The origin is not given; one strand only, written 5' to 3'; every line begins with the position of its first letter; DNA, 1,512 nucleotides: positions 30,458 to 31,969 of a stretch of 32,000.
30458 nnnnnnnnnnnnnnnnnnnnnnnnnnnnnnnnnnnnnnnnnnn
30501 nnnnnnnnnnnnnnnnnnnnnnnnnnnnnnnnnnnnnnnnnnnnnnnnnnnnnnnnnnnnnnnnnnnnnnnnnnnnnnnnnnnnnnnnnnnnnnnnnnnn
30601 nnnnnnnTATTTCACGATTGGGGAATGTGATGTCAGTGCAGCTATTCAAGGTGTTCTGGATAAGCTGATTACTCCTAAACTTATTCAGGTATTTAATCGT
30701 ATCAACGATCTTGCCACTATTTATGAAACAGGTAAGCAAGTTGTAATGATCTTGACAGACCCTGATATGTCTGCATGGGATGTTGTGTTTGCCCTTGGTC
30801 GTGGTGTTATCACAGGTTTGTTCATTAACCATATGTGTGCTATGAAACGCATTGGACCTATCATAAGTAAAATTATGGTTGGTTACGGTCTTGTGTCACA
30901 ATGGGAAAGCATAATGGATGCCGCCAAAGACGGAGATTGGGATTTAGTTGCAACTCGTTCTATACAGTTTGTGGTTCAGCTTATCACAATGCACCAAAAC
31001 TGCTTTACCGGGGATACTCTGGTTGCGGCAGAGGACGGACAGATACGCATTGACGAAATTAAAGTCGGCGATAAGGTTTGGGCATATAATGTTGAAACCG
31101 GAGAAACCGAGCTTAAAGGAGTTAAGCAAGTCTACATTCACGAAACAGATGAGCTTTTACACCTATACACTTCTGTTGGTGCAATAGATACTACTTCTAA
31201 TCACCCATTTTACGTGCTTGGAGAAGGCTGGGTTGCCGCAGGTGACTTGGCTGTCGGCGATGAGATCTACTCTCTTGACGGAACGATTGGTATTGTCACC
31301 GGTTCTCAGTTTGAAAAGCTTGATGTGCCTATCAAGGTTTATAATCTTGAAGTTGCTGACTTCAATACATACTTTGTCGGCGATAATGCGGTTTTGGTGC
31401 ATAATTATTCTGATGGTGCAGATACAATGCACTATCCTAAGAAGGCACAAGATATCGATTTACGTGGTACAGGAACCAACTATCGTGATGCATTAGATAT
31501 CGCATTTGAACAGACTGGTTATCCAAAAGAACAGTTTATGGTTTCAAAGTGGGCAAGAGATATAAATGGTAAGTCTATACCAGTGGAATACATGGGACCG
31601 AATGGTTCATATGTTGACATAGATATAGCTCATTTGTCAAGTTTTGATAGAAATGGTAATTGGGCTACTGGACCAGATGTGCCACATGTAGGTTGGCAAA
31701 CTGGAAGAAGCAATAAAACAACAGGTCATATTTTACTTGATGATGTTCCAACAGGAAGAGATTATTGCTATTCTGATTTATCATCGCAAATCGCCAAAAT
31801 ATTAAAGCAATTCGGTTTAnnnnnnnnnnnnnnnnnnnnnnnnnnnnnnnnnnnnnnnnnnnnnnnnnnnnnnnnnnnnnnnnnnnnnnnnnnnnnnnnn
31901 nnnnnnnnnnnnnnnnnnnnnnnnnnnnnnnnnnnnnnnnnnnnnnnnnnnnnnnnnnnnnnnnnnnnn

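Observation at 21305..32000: A 10.5-kb Sec-signal RHS/YD polymorphic toxin locus in a cellulosomal Gram-positive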

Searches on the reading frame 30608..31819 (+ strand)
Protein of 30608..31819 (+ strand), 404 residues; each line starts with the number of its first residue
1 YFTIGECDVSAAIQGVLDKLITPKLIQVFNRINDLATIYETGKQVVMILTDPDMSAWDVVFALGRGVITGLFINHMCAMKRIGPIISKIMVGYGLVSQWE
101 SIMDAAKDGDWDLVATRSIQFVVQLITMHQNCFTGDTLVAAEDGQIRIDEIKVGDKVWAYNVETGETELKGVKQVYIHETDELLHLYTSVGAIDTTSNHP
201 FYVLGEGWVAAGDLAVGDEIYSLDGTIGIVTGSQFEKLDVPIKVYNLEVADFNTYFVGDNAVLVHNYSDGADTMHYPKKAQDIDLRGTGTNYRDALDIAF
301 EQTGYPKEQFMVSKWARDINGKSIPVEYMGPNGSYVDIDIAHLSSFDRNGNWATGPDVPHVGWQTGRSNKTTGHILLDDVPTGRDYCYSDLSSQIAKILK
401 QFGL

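Call 53: find_homologous_proteins(query=window:30608-31819:+, max_evalue=0.001)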
Query window:30608-31819:+ (404 aa): 144 proteins with E <= 0.001 among 3449 candidates; the best 120 are listed.
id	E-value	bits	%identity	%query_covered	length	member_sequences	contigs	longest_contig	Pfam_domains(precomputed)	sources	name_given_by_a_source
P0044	4.6e-113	396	62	69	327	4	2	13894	PF07591.16,PF14623.12,PF01079.26,PF14890.12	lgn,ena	-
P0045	4.3e-112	393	63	66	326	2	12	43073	PF07591.16,PF01079.26,PF13403.12,PF14890.12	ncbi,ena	-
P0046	6.1e-112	393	56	75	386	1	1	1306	PF07591.16,PF01079.26,PF13403.12,PF14890.12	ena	-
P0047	3.7e-110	387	61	66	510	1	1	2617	PF07591.16,PF25023.2,PF01079.26,PF15650.14,PF14890.12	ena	-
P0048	3.2e-109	384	62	67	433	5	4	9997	PF07591.16,PF14890.12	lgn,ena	-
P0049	5.3e-108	380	60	66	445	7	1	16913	PF07591.16,PF01079.26,PF14890.12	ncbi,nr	ncbi:MAG: hypothetical protein IJN43_07255 [Ruminococcus sp.]|nr:hypothetical protein [Ruminococcus 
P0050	5.4e-106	373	70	57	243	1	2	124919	PF07591.16,PF01079.26,PF14890.12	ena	-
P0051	4.2e-104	367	58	69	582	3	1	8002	PF07591.16,PF05593.20,PF25023.2,PF01079.26,PF13403.12,PF14890.12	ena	-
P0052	3.1e-103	364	47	95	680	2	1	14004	PF07591.16,PF05593.20,PF15540.11,PF25023.2,PF01079.26,PF14890.12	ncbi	-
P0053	9.7e-102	359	58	68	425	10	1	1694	PF07591.16,PF14623.12,PF01079.26,PF15633.12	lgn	-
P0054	7.1e-99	350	52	77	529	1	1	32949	PF07591.16,PF05593.20,PF01079.26,PF14890.12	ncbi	-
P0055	1.1e-98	349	58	66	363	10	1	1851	PF07591.16,PF14623.12,PF01079.26,PF14890.12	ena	-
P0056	7.7e-96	340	55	66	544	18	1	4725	PF07591.16,PF14623.12,PF25023.2,PF01079.26,PF14890.12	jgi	jgi:RHS repeat-associated protein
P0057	2.5e-95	338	56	66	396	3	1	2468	PF07591.16,PF14623.12,PF01079.26,PF14890.12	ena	-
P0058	9.5e-95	336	58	66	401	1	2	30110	PF07591.16,PF01079.26,PF14890.12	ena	-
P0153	3.9e-47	179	61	32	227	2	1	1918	PF15540.11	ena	-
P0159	3.7e-43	166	63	30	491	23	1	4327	PF05593.20,PF15540.11,PF25023.2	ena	-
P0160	6.0e-43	166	64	28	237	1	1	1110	PF15540.11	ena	-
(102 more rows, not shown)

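Call 57: search_protein_families(library=pfam, alignment_id=A3, max_evalue=0.001)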
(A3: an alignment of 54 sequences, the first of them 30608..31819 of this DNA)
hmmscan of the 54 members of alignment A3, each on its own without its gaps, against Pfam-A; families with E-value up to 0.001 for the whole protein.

A. member 1, window:30608-31819:+ (404 aa): 6 families
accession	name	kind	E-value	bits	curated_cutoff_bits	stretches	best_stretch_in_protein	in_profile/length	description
PF07591.16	PT-HINT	-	4.4e-28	98.7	27.7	1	138-266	1-136/137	Pretoxin HINT domain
PF15540.11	Ntox47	-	2.2e-24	86.4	25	1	276-382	5-118/120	Bacterial toxin 47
PF14890.11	Intein_splicing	-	3e-10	40.5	35.8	1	144-221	8-93/155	Intein splicing domain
PF01079.26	Hint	-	7.7e-06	26.1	29.7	1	130-183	11-63/213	Hint module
PF14623.11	Vint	-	0.00025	21.3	27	1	132-214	2-76/166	Hint-domain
PF13403.11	Hint_2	-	0.00029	21.7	28.4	0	132-164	2-34/147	Hint domain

B. families by the number of members that match (of 54 scanned): 16 families
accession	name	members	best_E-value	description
PF07591.16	PT-HINT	51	5.7e-36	Pretoxin HINT domain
PF01079.26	Hint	51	8.7e-09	Hint module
PF14890.11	Intein_splicing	49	2.2e-12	Intein splicing domain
PF13403.11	Hint_2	39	3.7e-06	Hint domain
PF14623.11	Vint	31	6e-07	Hint-domain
PF05593.20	RHS_repeat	13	3.5e-17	RHS Repeat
PF15540.11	Ntox47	5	2e-35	Bacterial toxin 47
PF08517.17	AXH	4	9.4e-05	Ataxin-1 and HBP1 module (AXH)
PF15650.12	Tox-REase-9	1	1e-23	Restriction endonuclease fold toxin 9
PF15526.11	Ntox21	1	1.7e-23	Novel toxin 21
PF15653.11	Tox-URI2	1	5.7e-15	URI fold toxin 2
PF15633.11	Tox-ART-HYD1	1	2.1e-10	HYD1 signature containing ADP-ribosyltransferase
PF14412.12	AHH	1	3.7e-10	A nuclease family of the HNH/ENDO VII superfamily with conserved AHH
PF15657.11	Tox-HNH-EHHH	1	1e-09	HNH/Endo VII superfamily nuclease toxins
PF09533.15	DUF2380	1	4.9e-05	Predicted lipoprotein of unknown function (DUF2380)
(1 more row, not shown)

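Call 60: predict_structure(alignment_id=A3)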
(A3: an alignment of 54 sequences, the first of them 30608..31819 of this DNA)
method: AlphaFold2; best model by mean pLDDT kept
length: 404 residues; sequences in the alignment: 54
mean_pLDDT: 72.6   pTM: 0.47
mean pLDDT of the five models: 72.6, 70.8, 69.3, 67.5, 66.5
residues with pLDDT >= 90: 114; 70-90: 123; 50-70: 97; < 50: 70
segments of 3 or more residues with pLDDT < 50: 1-25, 77-81, 270-279, 365-389
pLDDT, mean of each block of 10 residues (from residue 1): 35 34 50 68 72 76 64 51 55 78 88 80 65 92 96 96 92 92 94 91 89 93 93 95 93 91 76 37 64 82 86 85 87 76 61 61 52 31 36 55 49
secondary structure, 60 per line:
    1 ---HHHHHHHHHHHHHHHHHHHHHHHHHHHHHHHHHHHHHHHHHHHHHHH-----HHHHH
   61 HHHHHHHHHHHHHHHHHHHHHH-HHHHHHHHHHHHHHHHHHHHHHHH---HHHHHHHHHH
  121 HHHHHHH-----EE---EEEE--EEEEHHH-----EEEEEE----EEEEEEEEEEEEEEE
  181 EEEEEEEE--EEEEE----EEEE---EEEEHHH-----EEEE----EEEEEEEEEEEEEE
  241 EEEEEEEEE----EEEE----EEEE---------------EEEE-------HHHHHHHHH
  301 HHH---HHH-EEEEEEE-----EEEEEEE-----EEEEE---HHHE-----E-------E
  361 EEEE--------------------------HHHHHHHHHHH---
elements in order: H4-50 H56-82 H84-107 H111-127 E138-141 E144-147 E156-161 E166-188 E191-195 E200-203 E207-210 E219-222 E227-249 E254-257 E262-265 E281-284 H292-303 E311-317 E323-329 E335-339 E360-364 H391-401

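Call 64: fold_search(model_id=the predicted structure, library=pdb)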
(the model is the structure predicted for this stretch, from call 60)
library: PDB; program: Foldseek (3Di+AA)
matches with E <= 10: 326; with E <= 0.001: 68
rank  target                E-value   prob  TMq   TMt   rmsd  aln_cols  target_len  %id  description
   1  2lwy_MODEL_1_A        3.5e-16  1.00  0.33  0.96   1.0       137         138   47  Solution Structure of Bacterial Intein-Like domain from Clostridium thermocellum (released 2013-05-08)
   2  6y75_B                1.6e-13  1.00  0.31  0.83   2.2       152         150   23  BIL2 domain from T.thermophila BUBL1 locus (C1A-N143A) (released 2021-02-03)
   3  6y75_A                2.3e-13  1.00  0.32  0.82   2.3       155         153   22  BIL2 domain from T.thermophila BUBL1 locus (C1A-N143A) (released 2021-02-03)
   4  6tmm_BBB              8.6e-13  1.00  0.31  0.80   2.4       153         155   23  BIL2 domain from T.thermophila BUBL1 locus (C1A-N143A) (released 2020-12-16)
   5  6tmm_AAA              2.3e-12  1.00  0.31  0.79   3.0       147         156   23  BIL2 domain from T.thermophila BUBL1 locus (C1A-N143A) (released 2020-12-16)
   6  6frh_A                2.3e-11  1.00  0.31  0.74   2.3       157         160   18  Crystal structure of Ssp DnaB Mini-Intein variant M86 (released 2019-01-30)
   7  6frh_B                4.3e-11  1.00  0.29  0.75   3.7       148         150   19  Crystal structure of Ssp DnaB Mini-Intein variant M86 (released 2019-01-30)
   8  1mi8                  1.0e-10  1.00  0.31  0.83   2.3       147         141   19  2.0 Angstrom crystal structure of a DnaB intein from Synechocystis sp. PCC 6803 (released 2003-08-19)
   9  6frg                  2.5e-10  1.00  0.30  0.75   4.8       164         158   19  Crystal structure of G-1F mutant of Ssp DnaB Mini-Intein variant M86 (released 2019-01-30)
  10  4o1r                  3.1e-10  1.00  0.30  0.81   2.2       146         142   25  Crystal structure of NpuDnaB intein (released 2014-03-19)
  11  8ubs_A                6.7e-10  1.00  0.31  0.80   2.2       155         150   21  Crystal structure of NrdJ-1 split intein fusion (released 2024-10-09)
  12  6fre                  1.7e-09  1.00  0.31  0.77   2.4       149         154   20  Crystal structure of G-1F/H73A mutant of Ssp DnaB Mini-Intein variant M86 (released 2019-01-30)
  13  6qaz                  1.9e-09  1.00  0.29  0.85   2.3       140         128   19  Crystal structure of gp41-1 intein (released 2019-11-13)
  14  6riz                  1.9e-09  1.00  0.29  0.86   2.4       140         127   18  Crystal structure of gp41-1 intein (C1A, F65W, D107C) (released 2020-04-29)
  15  6rpq                  1.9e-09  1.00  0.30  0.47   4.2       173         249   22  Crystal structure of PhoCDC21-1 intein (released 2019-08-14)
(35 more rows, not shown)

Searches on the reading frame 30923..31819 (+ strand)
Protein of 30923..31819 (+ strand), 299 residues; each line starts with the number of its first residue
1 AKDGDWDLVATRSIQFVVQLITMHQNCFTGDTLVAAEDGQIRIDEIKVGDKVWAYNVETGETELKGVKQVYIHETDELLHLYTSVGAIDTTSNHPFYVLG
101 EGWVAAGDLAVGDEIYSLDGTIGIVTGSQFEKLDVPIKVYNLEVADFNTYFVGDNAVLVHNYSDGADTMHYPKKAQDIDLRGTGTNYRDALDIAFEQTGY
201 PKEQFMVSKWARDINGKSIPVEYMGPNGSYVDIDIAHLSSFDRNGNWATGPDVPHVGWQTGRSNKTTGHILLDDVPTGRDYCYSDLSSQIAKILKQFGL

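Call 14: search_protein_families(library=pfam, proteins=[window:30923-31819:+], max_evalue=1)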
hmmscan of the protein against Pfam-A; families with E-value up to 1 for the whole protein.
window:30923-31819:+ (299 aa): 7 families
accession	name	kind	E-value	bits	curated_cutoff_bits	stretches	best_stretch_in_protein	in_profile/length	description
PF07591.16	PT-HINT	-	3.2e-28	99.2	27.7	1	33-161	1-136/137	Pretoxin HINT domain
PF15540.11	Ntox47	-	1.2e-24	87.2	25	1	171-277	5-118/120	Bacterial toxin 47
PF14890.11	Intein_splicing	-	3e-10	40.5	35.8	1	39-116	8-93/155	Intein splicing domain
PF01079.26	Hint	-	3.4e-06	27.2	29.7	1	25-78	11-63/213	Hint module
PF13403.11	Hint_2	-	0.00015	22.6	28.4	1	27-60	2-35/147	Hint domain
PF14623.11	Vint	-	0.00015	22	27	1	27-109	2-76/166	Hint-domain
PF08517.17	AXH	-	0.059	14.3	33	1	43-104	17-87/116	Ataxin-1 and HBP1 module (AXH)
